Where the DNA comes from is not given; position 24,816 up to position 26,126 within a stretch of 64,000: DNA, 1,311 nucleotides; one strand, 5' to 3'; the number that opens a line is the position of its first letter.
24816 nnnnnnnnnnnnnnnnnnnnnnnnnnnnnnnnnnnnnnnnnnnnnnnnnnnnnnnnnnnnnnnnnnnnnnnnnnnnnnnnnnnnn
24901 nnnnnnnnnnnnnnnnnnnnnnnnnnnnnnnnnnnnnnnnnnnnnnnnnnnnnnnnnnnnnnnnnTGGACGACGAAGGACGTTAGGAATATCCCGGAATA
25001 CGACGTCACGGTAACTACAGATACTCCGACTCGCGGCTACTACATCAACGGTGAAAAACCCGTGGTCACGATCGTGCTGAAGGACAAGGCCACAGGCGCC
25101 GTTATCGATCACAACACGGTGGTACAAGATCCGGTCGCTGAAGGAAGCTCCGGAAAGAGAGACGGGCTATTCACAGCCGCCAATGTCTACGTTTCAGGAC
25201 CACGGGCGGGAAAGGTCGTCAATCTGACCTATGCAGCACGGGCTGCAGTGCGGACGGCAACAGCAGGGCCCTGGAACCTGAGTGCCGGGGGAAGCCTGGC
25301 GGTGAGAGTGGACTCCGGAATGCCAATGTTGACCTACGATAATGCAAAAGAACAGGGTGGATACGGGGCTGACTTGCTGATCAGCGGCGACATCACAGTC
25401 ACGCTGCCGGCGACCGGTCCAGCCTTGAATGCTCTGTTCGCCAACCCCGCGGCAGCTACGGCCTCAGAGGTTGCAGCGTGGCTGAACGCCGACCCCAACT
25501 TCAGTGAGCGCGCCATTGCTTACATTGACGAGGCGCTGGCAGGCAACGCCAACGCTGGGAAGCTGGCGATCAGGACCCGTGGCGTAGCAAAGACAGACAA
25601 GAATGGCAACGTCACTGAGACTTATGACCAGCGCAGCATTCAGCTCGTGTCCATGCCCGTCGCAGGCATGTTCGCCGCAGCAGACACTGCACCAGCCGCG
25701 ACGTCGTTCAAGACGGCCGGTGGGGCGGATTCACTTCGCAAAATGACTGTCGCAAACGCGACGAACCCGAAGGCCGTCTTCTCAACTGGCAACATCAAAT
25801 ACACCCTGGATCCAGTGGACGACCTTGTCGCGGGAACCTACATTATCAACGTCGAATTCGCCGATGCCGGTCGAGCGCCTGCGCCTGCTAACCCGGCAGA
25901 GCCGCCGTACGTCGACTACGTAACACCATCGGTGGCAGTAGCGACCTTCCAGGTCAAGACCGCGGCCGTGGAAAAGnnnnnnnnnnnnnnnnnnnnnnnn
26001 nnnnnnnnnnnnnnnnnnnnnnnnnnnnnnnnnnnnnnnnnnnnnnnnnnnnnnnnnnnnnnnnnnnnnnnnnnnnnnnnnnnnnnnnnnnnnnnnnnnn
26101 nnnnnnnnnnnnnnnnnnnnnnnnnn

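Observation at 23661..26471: Decaheme OmcA/MtrC-type cytochrome made as a lipoprotein on a collagen-like stalk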

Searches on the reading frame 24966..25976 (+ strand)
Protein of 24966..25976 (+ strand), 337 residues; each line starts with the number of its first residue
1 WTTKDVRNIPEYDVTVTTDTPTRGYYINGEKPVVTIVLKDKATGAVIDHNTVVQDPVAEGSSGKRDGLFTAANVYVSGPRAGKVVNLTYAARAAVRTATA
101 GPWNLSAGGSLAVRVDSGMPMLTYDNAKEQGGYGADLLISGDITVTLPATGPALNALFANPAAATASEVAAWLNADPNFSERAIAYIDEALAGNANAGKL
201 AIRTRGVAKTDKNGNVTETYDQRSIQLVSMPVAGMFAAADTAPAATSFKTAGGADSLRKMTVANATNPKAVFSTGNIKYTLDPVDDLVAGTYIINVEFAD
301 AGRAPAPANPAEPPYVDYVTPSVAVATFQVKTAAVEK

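Call 62: predict_structure(alignment_id=A3)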
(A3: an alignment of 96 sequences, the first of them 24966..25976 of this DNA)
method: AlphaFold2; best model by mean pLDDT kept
length: 337 residues; sequences in the alignment: 96
mean_pLDDT: 93.8   pTM: 0.89
mean pLDDT of the five models: 93.8, 93.2, 93.1, 93.1, 93.1
residues with pLDDT >= 90: 289; 70-90: 41; 50-70: 7; < 50: 0
segments of 3 or more residues with pLDDT < 50: none
pLDDT, mean of each block of 10 residues (from residue 1): 83 97 97 98 97 95 94 93 89 96 96 97 86 83 97 97 98 98 96 91 97 95 95 89 78 95 94 98 97 97 92 91 97 93
secondary structure, 60 per line:
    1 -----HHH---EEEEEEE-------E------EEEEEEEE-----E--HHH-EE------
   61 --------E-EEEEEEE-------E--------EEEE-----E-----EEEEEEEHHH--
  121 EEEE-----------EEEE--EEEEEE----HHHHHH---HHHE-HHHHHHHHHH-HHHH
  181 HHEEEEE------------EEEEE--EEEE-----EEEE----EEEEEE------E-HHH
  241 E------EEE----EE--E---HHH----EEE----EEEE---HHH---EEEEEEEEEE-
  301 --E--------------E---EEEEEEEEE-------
elements in order: E12-18 E33-40 E71-77 E94-97 E109-115 E121-124 E136-139 E142-147 H152-157 H166-175 H177-182 E183-187 E200-204 E207-210 E216-219 E224-229 E248-250 E270-272 E277-280 E290-299 E322-330

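Call 64: fold_search(model_id=the predicted structure, library=pdb)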
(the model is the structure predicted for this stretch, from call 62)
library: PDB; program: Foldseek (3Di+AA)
matches with E <= 10: 601; with E <= 0.001: 0
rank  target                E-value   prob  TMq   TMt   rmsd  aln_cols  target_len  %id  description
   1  7b2m_A                1.1e-02  0.08  0.11  0.07  25.5       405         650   10  Cryo-EM structure of complement C4b in complex with nanobody E3 (released 2022-03-02)
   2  5jpm_A                1.9e-02  0.06  0.12  0.06  27.2       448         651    7  Structure of the complex of human complement C4 with MASP-2 rebuilt using iMDFF (released 2016-08-10)
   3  6xi3                  2.9e-02  0.07  0.13  0.11  36.7       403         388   10  Crystal structure of tetra-tandem repeat in extending region of large adhesion protein (released 2020-10-14)
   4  5a42                  3.1e-02  0.04  0.11  0.03  25.9       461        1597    8  Cryo-EM single particle 3D reconstruction of the native conformation of E. coli alpha-2-macroglobulin (ECAM) (released 2015-07-29)
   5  8eok_G                3.2e-02  0.04  0.10  0.06  27.7       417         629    9  Structure of the C3bB proconvertase in complex with lufaxin and factor Xa (released 2023-08-30)
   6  6rqj_B                4.0e-02  0.09  0.13  0.07  29.4       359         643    9  Structure of human complement C5 complexed with tick inhibitors OmCI, RaCI1 and CirpT1 (released 2020-01-08)
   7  7fe5_A                4.5e-02  0.41  0.20  0.32  20.5       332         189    5  AvmM Catalyzes Macrocyclization in Alchivemycin A Biosynthesis (released 2021-09-01)
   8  8uh2_A                5.1e-02  0.04  0.10  0.07  26.1       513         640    7  Complex of C3b with the inhibitor albicin (released 2024-05-08)
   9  7fe0_A                7.5e-02  0.35  0.20  0.32  20.3       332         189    5  AvmM Catalyzes Macrocyclization in Alchivemycin A Biosynthesis (released 2021-09-01)
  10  7s64_A                9.3e-02  0.04  0.12  0.04  29.8       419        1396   11  Intermediate-form oocyte/egg Alpha-2-Macroglobulin (A2Moo) tetramer (released 2022-01-05)
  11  4ziq                  9.9e-02  0.03  0.11  0.04  25.8       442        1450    9  Crystal structure of trypsin activated alpha-2-macroglobulin from Escherichia coli. (released 2015-06-10)
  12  6tou_A                1.5e-01  0.04  0.12  0.16  20.6       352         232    7  Rabies virus glycoprotein PH domain in complex with the scFv fragment of broadly neutralizing human antibody RVC20 (released 2020-02-12)
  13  8oq3_A                1.5e-01  0.03  0.12  0.04  25.2       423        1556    9  Structure of methylamine treated human complement C3 (released 2024-02-21)
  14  9u62_E                1.7e-01  0.03  0.11  0.04  26.4       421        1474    8  AP pathways C3 convertase C3bBbP and C3 complex (released 2026-01-14)
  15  4r7v                  2.0e-01  0.30  0.18  0.38  14.7       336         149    6  Crystal structure of N-lobe of human ARRDC3(1-165) (released 2014-10-01)
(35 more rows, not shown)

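Call 76: search_protein_representatives(protein=window:24966-25976:+)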
Query: 337 residues. Proteins with E-value up to 0.001 (for the whole library): 90; up to 1e-10: 47; up to 1e-30: 17. The best 90 are listed.
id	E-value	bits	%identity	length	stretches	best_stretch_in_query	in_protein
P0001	9.6e-169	577.3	83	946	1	1-337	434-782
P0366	2.0e-94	333.2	67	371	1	33-337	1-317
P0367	1.8e-89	316.9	60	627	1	1-337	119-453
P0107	5.5e-82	292.3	55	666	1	1-335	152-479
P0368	6.7e-71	255.9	54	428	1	1-322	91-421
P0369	4.3e-50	187.6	46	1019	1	1-337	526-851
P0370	9.0e-50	186.5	55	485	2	161-337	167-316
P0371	7.4e-46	173.7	51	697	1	1-337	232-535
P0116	9.0e-42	160.2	46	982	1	1-335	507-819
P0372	2.3e-39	152.3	79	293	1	228-333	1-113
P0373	1.8e-37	146.1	49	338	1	22-337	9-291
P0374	3.5e-37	145.2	42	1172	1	1-336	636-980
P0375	1.4e-36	143.1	50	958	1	1-336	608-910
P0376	5.7e-35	137.9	45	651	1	5-285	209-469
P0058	7.2e-34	134.3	46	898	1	1-334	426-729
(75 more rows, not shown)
